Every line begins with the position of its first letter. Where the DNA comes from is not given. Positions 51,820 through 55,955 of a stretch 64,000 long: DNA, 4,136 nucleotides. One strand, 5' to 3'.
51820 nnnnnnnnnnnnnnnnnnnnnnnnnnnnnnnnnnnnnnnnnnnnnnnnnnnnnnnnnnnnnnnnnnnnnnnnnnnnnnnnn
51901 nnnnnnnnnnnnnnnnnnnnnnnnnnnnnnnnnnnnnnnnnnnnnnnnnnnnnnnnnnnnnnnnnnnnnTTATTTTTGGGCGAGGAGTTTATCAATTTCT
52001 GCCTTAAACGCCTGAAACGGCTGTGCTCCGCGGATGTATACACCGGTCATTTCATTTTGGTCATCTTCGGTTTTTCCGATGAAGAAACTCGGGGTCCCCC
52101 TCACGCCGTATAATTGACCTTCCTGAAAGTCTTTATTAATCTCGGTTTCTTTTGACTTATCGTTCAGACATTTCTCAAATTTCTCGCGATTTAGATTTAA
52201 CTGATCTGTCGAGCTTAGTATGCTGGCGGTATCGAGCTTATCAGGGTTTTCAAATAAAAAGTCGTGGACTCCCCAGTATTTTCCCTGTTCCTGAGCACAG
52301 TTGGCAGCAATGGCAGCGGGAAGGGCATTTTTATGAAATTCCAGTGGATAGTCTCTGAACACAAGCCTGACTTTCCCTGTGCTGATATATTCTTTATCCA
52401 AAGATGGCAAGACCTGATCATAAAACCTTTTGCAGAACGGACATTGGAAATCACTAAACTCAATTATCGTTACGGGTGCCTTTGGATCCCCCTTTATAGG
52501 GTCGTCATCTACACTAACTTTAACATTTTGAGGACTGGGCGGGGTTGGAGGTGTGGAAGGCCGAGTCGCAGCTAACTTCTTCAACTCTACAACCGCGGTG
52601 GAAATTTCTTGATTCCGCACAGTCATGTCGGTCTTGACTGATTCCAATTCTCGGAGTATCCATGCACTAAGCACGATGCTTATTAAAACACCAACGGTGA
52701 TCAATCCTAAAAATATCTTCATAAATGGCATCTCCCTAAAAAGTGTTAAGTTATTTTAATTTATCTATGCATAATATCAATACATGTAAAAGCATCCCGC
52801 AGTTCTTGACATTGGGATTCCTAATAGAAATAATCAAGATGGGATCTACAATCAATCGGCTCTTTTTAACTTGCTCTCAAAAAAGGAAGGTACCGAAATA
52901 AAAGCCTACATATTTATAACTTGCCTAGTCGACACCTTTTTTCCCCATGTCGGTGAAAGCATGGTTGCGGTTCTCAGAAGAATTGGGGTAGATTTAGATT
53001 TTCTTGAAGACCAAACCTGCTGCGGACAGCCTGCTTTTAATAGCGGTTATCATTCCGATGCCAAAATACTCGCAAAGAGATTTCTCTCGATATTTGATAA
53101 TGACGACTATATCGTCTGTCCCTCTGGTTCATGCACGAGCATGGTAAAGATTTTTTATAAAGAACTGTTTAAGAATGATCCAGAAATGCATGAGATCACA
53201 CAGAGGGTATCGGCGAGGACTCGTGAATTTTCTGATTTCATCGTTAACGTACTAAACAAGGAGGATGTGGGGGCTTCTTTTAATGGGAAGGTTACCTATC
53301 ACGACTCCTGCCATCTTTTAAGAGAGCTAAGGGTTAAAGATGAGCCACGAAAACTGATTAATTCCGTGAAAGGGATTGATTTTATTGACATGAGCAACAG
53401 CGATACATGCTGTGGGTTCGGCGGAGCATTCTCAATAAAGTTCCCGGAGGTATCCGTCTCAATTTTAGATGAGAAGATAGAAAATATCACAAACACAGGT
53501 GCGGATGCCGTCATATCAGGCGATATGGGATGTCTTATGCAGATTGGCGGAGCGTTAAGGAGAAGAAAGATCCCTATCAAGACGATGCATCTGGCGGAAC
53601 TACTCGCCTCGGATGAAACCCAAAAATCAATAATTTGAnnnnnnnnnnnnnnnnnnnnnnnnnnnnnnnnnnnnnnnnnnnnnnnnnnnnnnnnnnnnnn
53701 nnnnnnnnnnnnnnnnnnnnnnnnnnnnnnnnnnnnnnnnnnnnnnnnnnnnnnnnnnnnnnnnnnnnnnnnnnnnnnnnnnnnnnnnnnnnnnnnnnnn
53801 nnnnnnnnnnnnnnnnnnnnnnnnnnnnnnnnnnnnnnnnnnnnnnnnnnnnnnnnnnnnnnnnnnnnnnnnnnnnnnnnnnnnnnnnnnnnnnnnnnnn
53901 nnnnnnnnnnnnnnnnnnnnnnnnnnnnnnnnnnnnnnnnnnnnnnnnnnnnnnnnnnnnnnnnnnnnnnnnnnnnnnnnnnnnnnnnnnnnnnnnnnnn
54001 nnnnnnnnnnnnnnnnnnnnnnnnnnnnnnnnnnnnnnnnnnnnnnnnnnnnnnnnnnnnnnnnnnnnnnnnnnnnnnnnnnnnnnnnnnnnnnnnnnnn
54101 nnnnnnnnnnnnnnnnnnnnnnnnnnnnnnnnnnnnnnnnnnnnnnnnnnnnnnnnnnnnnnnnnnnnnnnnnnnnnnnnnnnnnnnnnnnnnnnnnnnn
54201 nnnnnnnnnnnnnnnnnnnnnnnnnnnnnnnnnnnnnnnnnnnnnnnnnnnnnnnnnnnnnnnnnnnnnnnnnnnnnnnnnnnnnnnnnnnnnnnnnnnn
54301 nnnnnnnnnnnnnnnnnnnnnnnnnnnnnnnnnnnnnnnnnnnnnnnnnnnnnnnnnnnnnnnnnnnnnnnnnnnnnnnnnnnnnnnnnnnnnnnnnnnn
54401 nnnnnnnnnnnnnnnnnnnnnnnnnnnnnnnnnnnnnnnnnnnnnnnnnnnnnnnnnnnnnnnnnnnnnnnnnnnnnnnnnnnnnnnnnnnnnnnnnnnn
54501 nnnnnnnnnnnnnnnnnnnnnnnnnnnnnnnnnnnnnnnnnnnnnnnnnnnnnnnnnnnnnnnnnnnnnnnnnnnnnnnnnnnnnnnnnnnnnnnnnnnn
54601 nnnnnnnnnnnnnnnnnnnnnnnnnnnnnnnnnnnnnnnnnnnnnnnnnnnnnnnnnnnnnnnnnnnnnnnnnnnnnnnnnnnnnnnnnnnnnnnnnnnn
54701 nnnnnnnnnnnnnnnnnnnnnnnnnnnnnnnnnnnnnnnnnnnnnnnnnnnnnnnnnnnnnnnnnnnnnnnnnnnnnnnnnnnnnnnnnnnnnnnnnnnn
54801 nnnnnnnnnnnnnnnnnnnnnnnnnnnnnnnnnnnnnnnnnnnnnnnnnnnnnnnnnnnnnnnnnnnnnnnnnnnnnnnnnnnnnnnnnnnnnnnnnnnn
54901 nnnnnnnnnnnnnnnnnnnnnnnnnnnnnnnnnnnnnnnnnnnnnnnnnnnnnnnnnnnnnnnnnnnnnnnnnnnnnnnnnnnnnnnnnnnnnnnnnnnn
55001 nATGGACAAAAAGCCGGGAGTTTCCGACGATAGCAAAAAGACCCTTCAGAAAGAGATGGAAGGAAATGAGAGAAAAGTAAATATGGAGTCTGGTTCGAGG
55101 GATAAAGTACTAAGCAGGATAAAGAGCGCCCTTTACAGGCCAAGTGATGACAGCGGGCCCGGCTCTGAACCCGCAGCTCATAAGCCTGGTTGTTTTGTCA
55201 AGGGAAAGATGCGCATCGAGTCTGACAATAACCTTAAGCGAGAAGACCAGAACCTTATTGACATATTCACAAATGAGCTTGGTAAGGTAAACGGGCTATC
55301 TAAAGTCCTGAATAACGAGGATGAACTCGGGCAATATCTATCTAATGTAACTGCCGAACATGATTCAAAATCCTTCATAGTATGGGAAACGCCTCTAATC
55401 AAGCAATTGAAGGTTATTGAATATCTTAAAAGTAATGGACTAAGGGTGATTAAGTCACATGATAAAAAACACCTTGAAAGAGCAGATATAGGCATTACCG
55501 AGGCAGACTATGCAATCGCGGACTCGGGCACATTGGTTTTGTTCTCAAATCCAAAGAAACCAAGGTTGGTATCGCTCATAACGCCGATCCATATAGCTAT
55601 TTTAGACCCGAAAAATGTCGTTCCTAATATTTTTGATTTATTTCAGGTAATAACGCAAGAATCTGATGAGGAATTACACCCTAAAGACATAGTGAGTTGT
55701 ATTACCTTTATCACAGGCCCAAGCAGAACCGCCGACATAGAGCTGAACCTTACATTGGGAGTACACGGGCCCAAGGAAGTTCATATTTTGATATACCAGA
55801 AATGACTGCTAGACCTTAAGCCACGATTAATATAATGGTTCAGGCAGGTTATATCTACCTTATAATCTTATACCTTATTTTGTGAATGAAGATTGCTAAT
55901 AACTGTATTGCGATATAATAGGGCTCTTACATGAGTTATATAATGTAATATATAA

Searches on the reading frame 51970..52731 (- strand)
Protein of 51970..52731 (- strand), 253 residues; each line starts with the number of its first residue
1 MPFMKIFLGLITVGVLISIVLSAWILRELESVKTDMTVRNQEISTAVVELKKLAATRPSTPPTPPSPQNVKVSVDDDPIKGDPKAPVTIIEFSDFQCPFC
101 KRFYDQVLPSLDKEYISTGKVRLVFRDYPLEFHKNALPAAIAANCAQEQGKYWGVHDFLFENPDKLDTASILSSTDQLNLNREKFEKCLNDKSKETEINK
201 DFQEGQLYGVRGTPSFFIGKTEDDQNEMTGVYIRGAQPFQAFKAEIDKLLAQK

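Call 50: search_protein_families(library=pfam, proteins=[window:51970-52731:-], max_evalue=0.00001)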
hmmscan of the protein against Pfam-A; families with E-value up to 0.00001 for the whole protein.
window:51970-52731:- (253 aa): 3 families
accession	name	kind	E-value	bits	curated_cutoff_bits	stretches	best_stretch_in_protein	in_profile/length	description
PF13462.12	Thioredoxin_4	-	5.7e-34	118.1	23.2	1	76-224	4-151/165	Thioredoxin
PF01323.26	DSBA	-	2e-18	67.3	25.6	1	88-246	1-190/191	DSBA-like thioredoxin domain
PF13098.12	Thioredoxin_2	-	9.9e-08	32.7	27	1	88-244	8-102/104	Thioredoxin-like domain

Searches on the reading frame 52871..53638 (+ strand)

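Call 50: search_protein_families(library=pfam, proteins=[window:52871-53638:+], max_evalue=0.00001)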
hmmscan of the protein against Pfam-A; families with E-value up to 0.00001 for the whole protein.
window:52871-53638:+ (255 aa): 1 family
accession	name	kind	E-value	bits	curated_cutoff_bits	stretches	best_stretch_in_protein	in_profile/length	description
PF02754.22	CCG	-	6.8e-36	122.7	20.6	2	141-225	1-84/85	Cysteine-rich domain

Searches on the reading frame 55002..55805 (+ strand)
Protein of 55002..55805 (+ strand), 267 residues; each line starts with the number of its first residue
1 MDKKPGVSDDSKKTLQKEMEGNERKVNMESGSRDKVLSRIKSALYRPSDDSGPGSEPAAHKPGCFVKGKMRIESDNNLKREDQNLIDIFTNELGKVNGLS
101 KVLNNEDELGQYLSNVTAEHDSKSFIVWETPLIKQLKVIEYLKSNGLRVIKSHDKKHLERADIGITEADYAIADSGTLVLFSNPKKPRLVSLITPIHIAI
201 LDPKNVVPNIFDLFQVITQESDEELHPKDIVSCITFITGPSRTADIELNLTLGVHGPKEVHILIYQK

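Call 51: search_protein_families(library=pfam, proteins=[window:55002-55805:+], max_evalue=0.00001)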
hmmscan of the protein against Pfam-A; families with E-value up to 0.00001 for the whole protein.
window:55002-55805:+ (267 aa): 1 family
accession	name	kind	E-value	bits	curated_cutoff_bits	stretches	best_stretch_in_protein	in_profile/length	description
PF02589.21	LUD_dom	-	2.5e-38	132.1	22.6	1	88-264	3-188/189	LUD domain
